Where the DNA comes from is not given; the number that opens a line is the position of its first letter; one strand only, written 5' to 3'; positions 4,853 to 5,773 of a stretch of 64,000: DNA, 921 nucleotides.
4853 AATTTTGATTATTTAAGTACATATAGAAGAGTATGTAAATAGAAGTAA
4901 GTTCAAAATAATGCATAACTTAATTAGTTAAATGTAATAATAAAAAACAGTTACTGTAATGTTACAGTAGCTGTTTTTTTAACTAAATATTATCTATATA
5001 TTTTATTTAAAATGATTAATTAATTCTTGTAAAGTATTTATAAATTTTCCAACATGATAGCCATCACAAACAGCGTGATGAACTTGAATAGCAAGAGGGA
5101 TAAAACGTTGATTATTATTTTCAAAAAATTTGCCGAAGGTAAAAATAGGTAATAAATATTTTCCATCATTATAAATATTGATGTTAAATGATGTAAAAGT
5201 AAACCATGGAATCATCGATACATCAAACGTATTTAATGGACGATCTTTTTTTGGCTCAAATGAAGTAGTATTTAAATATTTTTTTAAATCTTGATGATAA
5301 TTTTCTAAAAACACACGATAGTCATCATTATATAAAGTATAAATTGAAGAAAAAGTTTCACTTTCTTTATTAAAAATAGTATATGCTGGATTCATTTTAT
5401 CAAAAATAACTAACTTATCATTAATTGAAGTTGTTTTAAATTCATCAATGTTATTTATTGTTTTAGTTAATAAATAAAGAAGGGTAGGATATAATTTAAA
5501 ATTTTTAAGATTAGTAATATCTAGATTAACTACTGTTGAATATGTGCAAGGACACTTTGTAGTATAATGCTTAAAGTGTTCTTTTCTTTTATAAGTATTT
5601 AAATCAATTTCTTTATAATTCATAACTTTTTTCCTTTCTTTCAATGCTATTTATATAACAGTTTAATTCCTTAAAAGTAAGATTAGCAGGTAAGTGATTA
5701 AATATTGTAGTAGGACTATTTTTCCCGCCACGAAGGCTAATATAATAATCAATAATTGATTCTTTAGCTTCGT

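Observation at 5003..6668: cat gene translationally coupled to an unusual GNAT + NAT/transglutaminase-like fusion protein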

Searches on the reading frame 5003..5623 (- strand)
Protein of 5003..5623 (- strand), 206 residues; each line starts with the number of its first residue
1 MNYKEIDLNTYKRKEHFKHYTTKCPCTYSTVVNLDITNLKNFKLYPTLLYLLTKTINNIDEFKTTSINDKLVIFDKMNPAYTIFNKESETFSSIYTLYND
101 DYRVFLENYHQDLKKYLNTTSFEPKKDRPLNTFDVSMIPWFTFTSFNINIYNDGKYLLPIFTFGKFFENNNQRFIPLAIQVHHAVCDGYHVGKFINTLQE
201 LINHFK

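Call 3: search_protein_families(library=pfam, proteins=[window:5003-5623:-], max_evalue=1)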
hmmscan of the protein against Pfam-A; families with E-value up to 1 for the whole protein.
window:5003-5623:- (206 aa): 5 families
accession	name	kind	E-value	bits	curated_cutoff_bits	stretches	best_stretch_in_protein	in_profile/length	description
PF00302.23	CAT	-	1.6e-73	247.5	23.5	1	1-199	1-205/205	Chloramphenicol acetyltransferase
PF10483.15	Elong_Iki1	-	0.035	14.1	22.5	1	59-117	78-137/292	Elongator subunit Iki1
PF02458.20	Transferase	-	0.11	11.6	22.7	1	177-201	148-172/434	Transferase family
PF00198.28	2-oxoacid_dh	-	0.12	12.2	23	1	171-204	193-226/232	2-oxoacid dehydrogenases acyltransferase (catalytic domain)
PF01109.22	GM_CSF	-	0.33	11.6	20.1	0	18-43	82-107/122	Granulocyte-macrophage colony-stimulating factor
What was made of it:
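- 5003..5623 (-): catA-type O-acetyltransferase gene (206 aa). Pfam CAT 247.5 bits (call 3).
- On Type A chloramphenicol acetyltransferase (CatA): 247.5 bits against a 23.5 cut-off, covering residues 1-199 of 206 (call 3).
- Closest known: Type A chloramphenicol O-acetyltransferase. Same: Full-length match (call 3).
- Checked: cat: Pfam CAT, E = 1.6e-73 (call 3).
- Pfam E = 1.6e-73 (call 3).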

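Call 4: search_protein_families(library=ncbifam, proteins=[window:5003-5623:-], max_evalue=1)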
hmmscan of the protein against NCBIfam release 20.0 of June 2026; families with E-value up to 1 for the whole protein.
window:5003-5623:- (206 aa): 4 families
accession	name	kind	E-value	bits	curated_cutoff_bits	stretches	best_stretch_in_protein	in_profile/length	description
NF000491.1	chloram_CatA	equivalog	8e-80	267.6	270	1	3-203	1-208/208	type A chloramphenicol O-acetyltransferase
NF040638.1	CatA_like_3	equivalog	1.4e-39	136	275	1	2-205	1-212/212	CatA-like O-acetyltransferase, family 3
NF040637.1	CatA_like_2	equivalog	4.5e-17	62.4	250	1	4-204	1-202/203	CatA-like O-acetyltransferase, family 2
NF033155.1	CatA_like_1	equivalog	9.2e-16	58.3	300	1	2-201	3-201/209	CatA-like O-acetyltransferase, family 1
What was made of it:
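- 5003..5623 (-): NCBIfam chloram_CatA 267.6 bits against a cut-off of 270 (call 4).
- On Type A chloramphenicol acetyltransferase (CatA): The next model, CatA_like_3, gives only 136 bits against a 275 cut-off (call 4).
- Closest known: Pfam Transglut_core. Different: The window's own protein matches no Pfam or NCBIfam model even at E <= 1 (calls 3, 4).
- Best NCBIfam model is CatA, 267.6 bits (call 4).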

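Call 20: search_solved_structures(query=window:5003-5623:-, max_evalue=0.00001, show_alignments=1)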
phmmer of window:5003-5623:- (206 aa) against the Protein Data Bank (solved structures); distinct sequences matched with E-value up to 0.00001: 11.
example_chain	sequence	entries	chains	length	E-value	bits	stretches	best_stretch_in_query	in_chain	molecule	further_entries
3cla_A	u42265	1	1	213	8.4e-53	182.1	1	1-203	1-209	TYPE III CHLORAMPHENICOL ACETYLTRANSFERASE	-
1cla_A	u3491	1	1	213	1.8e-52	181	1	1-203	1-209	TYPE III CHLORAMPHENICOL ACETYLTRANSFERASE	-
4cla_A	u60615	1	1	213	2.1e-52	180.8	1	1-203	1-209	TYPE III CHLORAMPHENICOL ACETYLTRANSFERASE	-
6x7q_A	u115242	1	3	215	2.5e-52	180.6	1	2-203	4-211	Chloramphenicol acetyltransferase 3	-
9m5s_A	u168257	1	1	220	3.3e-52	180.1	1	1-202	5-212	Chloramphenicol acetyltransferase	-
1noc_B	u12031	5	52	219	4.4e-52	179.7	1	3-203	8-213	TYPE 1 CHLORAMPHENICOL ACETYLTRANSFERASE | Chloramphenicol acetyltransferase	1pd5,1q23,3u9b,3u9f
2cla_A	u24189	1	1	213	5.4e-52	179.4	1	1-203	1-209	CHLORAMPHENICOL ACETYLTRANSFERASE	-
1cia_A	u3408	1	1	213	8.9e-52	178.7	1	1-203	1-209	CHLORAMPHENICOL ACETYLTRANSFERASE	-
1qca_A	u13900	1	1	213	9.3e-52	178.7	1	1-203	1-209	TYPE III CHLORAMPHENICOL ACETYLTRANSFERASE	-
9xc8_A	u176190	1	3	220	8.1e-10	41.7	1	6-203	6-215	Chloramphenicol O-acetyltransferase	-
2i9d_A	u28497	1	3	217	3.7e-06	29.8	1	41-201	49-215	Chloramphenicol acetyltransferase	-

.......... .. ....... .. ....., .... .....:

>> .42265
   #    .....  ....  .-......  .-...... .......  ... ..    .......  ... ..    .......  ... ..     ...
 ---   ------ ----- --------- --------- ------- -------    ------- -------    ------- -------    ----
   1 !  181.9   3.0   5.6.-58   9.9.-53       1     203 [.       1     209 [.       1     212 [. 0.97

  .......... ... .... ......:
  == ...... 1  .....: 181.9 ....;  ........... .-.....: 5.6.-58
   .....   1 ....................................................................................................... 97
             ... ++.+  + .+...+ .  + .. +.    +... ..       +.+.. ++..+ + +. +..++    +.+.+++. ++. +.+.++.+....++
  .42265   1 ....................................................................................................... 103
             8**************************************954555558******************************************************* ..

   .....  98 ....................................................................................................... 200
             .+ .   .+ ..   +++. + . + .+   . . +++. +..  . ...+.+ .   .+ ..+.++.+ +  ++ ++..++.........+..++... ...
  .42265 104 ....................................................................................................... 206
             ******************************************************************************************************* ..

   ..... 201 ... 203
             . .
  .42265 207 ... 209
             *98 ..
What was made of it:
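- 5003..5623 (-): CATIII structure 3cla at E = 8.4e-53 (call 20).
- On Type A chloramphenicol acetyltransferase (CatA): All are aligned and identical in the CATIII (3cla) alignment (call 20).
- Closest known: Type A chloramphenicol O-acetyltransferase. Same: 182 bits to CATIII, with Arg18, Ser148, His195 and Asp199 equivalents and the HHAVCDG motif (call 20).
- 182 bits to CATIII, with Arg18, Ser148, His195 and Asp199 equivalents aligned (call 20).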

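Call 34: find_homologous_proteins(query=window:5003-5623:-, max_evalue=1e-40)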
Query window:5003-5623:- (206 aa): 1801 proteins with E <= 1e-40 among 2196 candidates; the best 120 are listed.
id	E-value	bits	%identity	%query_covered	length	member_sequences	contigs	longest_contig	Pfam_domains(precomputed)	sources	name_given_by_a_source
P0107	2.8e-134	463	100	100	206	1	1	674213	PF00302.24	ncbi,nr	ncbi:MAG: CatA-like O-acetyltransferase [Bacilli bacterium]|nr:CatA-like O-acetyltransferase [Bacill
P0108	5.5e-101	354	75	100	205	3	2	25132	PF00302.24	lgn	-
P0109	8.4e-85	301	64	100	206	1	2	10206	PF00302.24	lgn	-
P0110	2.7e-83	296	60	100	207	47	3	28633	PF00302.24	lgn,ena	-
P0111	2.8e-83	296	60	100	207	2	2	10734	PF00302.24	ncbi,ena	-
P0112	1.4e-81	291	59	100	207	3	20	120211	PF00302.24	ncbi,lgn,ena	-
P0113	3.1e-81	290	60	100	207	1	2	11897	PF00302.24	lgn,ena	-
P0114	3.3e-81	290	60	100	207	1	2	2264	PF00302.24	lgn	-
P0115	3.5e-81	290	57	99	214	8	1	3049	PF00302.24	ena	-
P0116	5.0e-81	289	60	100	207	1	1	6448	PF00302.24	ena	-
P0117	6.3e-81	289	59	100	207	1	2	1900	PF00302.24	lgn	-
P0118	8.2e-81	288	60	100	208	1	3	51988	PF00302.24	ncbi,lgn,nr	ncbi:MAG: chloramphenicol acetyltransferase [Erysipelotrichaceae bacterium]|nr:chloramphenicol acety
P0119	1.2e-80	288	59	100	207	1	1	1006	PF00302.24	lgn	-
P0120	1.2e-80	288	59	100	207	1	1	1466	PF00302.24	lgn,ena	-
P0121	1.3e-80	288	57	99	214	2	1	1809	PF00302.24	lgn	-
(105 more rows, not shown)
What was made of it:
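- Closest known: Type A chloramphenicol O-acetyltransferase. Different: It scores 267.6 bits against the 270-bit equivalog cut-off (call 4), and NCBI names it 'CatA-like' (call 34). The nearest relatives are 75%, 64% and about 60% identical, all in uncultured gut Firmicutes (call 34).
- CAT scores 2.4 bits below NCBI's CatA cut-off, and NCBI names it 'CatA-like' (calls 4, 34).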

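Call 35: find_encoding_contigs(protein=P0108, flank=5000, max_places=3)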
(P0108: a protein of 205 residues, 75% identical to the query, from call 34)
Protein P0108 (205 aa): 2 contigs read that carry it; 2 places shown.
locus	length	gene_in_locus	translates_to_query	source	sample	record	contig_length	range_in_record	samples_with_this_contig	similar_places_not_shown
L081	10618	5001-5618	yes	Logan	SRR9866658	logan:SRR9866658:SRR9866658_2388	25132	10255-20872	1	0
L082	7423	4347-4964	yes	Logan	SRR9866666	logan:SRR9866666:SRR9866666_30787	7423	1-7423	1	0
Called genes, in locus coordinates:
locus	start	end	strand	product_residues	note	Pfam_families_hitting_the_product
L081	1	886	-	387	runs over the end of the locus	PF00970:FAD_binding_6, PF00175:NAD_binding_1, PF00111:Fer2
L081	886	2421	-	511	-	PF00890:FAD_binding_2 (weak), PF01134:GIDA (faint), PF01266:DAO (weak), PF01593:Amino_oxidase, PF03486:HI0933_like (weak), PF07992:Pyr_redox_2 (faint), PF12831:FAD_oxidored (weak), PF13450:NAD_binding_8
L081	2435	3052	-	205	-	PF00440:TetR_N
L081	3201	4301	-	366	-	PF07973:tRNA_SAD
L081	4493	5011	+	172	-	-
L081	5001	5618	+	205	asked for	PF00302:CAT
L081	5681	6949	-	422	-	PF02540:NAD_synthase (weak), PF00958:GMP_synt_C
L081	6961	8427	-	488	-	PF00478:IMPDH, PF00571:CBS, PF03060:NMO, PF00977:His_biosynth (faint), PF01070:FMN_dh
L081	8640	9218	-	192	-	PF04011:LemA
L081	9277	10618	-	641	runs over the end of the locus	PF09972:DUF2207, PF20990:DUF2207_C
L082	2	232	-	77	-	?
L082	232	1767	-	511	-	PF00890:FAD_binding_2 (weak), PF01134:GIDA (faint), PF01266:DAO (weak), PF01593:Amino_oxidase, PF03486:HI0933_like (weak), PF07992:Pyr_redox_2 (faint), PF12831:FAD_oxidored (weak), PF13450:NAD_binding_8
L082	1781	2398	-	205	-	PF00440:TetR_N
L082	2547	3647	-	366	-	PF07973:tRNA_SAD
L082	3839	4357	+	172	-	-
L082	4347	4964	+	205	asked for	PF00302:CAT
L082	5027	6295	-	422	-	PF02540:NAD_synthase (weak), PF00958:GMP_synt_C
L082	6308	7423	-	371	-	?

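Call 36: find_encoding_contigs(protein=P0109, flank=5000, max_places=3)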
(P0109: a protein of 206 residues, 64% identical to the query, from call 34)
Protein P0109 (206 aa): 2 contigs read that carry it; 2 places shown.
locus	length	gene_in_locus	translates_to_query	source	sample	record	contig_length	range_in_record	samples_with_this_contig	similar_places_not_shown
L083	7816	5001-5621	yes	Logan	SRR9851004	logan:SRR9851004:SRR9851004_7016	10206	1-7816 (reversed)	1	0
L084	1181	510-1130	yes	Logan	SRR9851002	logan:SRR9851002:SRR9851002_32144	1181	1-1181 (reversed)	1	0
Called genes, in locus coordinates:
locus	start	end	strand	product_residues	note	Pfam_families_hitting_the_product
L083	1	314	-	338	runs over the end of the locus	PF00106:adh_short, PF01073:3Beta_HSD, PF01370:Epimerase, PF02719:Polysacc_synt_2, PF04321:RmlD_sub_bind, PF08659:KR (weak), PF16363:GDP_Man_Dehyd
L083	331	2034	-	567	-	PF02163:Peptidase_M50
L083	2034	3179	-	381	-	PF02670:DXP_reductoisom, PF08436:DXP_redisom_C, PF13288:DXPR_C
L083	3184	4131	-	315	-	PF01148:CTP_transf_1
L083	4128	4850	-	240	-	PF01255:Prenyltransf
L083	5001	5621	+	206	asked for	PF00302:CAT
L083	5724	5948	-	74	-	-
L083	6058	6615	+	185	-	PF00440:TetR_N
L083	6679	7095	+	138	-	-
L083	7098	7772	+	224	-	-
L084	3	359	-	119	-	?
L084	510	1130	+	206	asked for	PF00302:CAT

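Call 43: find_encoding_contigs(protein=P0110, flank=3000, max_places=2)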
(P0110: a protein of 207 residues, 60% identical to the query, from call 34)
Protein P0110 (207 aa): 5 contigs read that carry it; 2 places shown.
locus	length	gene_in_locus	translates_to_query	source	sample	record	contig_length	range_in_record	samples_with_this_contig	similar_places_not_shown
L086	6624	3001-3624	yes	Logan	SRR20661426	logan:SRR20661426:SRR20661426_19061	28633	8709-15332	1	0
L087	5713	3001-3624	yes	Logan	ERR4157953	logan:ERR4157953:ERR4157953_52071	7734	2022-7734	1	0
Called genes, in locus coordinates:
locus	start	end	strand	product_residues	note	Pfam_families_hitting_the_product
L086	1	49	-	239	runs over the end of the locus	PF00072:Response_reg, PF04397:LytTR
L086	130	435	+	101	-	-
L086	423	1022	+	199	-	PF04647:AgrB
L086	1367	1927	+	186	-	PF20197:DUF6560 (weak)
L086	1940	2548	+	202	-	PF20197:DUF6560 (weak)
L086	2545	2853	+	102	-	-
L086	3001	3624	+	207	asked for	PF00302:CAT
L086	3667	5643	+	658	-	PF09848:SLFN-g3_helicase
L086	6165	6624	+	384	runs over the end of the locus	PF09339:HTH_IclR (faint)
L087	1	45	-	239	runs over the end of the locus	PF00072:Response_reg, PF04397:LytTR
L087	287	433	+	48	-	-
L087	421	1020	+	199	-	PF04647:AgrB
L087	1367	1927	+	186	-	PF20197:DUF6560 (weak)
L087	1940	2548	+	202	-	PF20197:DUF6560 (weak)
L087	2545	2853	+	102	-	-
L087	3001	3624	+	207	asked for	PF00302:CAT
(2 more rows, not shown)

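Call 44: find_encoding_contigs(protein=P0112, flank=3000, max_places=3)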
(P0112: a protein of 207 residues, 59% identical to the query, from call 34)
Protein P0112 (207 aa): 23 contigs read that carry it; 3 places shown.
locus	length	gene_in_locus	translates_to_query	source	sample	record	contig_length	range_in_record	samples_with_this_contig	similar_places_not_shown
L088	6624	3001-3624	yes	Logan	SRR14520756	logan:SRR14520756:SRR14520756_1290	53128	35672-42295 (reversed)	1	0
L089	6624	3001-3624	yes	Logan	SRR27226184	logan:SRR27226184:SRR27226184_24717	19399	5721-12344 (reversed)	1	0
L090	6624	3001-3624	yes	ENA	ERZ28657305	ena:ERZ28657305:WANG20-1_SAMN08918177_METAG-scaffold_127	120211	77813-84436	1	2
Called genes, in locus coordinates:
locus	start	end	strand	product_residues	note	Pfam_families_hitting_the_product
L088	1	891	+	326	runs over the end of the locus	PF01497:Peripla_BP_2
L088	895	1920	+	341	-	PF01032:FecCD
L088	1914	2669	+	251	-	PF13304:AAA_21 (faint), PF02463:SMC_N (weak), PF00005:ABC_tran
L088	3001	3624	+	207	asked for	PF00302:CAT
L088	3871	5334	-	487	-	PF00860:Xan_ur_permease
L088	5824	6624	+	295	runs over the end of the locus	PF00126:HTH_1, PF03466:LysR_substrate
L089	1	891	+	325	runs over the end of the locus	PF01497:Peripla_BP_2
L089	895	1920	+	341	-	PF01032:FecCD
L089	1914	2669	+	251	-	PF13304:AAA_21 (faint), PF02463:SMC_N (faint), PF00005:ABC_tran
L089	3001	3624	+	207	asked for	PF00302:CAT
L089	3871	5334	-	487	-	PF00860:Xan_ur_permease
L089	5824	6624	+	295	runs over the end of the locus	PF00126:HTH_1, PF03466:LysR_substrate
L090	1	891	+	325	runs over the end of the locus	PF01497:Peripla_BP_2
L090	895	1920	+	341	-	PF01032:FecCD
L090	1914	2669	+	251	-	PF13304:AAA_21 (faint), PF02463:SMC_N (faint), PF00005:ABC_tran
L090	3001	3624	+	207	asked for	PF00302:CAT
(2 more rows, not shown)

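Call 45: find_encoding_contigs(protein=P0118, flank=3000, max_places=2)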
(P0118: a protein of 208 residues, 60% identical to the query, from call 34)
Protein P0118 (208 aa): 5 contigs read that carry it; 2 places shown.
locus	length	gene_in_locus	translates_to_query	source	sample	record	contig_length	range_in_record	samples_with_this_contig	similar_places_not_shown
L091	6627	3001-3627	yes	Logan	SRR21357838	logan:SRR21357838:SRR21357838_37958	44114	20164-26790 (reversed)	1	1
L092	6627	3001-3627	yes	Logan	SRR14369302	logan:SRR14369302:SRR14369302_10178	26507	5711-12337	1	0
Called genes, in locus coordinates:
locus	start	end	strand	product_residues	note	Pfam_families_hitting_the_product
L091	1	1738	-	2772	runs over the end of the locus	PF00404:Dockerin_1, PF05342:Peptidase_M26_N, PF07580:Peptidase_M26_C, PF05342:Peptidase_M26_N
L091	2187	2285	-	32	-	-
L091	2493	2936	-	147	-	PF13302:Acetyltransf_3 (weak), PF13420:Acetyltransf_4 (weak), PF13673:Acetyltransf_10, PF00583:Acetyltransf_1, PF13508:Acetyltransf_7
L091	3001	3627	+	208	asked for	PF00302:CAT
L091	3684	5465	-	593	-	PF00005:ABC_tran, PF02463:SMC_N (faint), PF13304:AAA_21 (faint)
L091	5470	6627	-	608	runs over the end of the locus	PF00005:ABC_tran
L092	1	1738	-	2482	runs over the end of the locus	?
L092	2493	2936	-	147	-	PF13302:Acetyltransf_3 (weak), PF13420:Acetyltransf_4 (weak), PF13673:Acetyltransf_10, PF00583:Acetyltransf_1, PF13508:Acetyltransf_7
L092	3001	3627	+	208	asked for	PF00302:CAT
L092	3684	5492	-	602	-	PF00005:ABC_tran, PF02463:SMC_N (faint), PF13304:AAA_21 (faint)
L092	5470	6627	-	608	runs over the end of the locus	PF00005:ABC_tran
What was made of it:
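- Other close CATs (60-64% identical) are solitary genes in unrelated contexts (calls 36, 43-45).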
